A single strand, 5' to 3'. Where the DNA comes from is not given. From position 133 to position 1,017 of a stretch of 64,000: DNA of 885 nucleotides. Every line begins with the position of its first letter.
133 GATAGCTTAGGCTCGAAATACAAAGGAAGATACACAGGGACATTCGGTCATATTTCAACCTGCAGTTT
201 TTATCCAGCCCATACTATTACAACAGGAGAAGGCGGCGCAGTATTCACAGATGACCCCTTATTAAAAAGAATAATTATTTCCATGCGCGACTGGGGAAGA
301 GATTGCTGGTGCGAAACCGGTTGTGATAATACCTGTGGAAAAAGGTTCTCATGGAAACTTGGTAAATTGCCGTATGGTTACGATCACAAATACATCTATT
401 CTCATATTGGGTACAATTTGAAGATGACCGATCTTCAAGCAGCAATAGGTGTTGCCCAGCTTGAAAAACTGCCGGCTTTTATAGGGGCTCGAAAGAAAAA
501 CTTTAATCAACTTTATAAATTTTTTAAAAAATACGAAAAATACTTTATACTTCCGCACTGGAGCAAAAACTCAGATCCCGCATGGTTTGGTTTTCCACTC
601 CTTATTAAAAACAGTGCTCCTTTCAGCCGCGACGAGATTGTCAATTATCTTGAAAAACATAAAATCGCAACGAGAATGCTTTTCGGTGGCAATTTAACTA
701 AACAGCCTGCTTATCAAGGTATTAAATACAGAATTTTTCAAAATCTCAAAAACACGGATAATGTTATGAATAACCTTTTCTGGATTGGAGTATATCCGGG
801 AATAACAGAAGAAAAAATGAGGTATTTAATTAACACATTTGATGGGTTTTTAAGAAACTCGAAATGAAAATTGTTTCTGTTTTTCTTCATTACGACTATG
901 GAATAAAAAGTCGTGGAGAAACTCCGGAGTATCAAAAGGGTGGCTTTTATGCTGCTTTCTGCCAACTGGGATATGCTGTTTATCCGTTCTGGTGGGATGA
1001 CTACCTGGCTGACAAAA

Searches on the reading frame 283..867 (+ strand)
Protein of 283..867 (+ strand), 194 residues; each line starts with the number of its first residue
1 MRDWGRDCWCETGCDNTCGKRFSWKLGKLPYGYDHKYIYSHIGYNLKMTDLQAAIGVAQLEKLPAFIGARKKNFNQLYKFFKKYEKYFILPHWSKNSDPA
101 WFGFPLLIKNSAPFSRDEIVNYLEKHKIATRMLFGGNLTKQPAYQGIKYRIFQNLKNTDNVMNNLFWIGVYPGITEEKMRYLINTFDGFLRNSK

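Call 50: search_protein_families(library=pfam, proteins=[window:283-867:+], max_evalue=0.00001)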
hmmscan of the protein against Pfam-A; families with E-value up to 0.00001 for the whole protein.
window:283-867:+ (194 aa): 1 family
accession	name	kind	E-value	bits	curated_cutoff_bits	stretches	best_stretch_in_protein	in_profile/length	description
PF01041.23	DegT_DnrJ_EryC1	-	7e-29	101.6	19.8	1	34-185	208-358/360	DegT/DnrJ/EryC1/StrS aminotransferase family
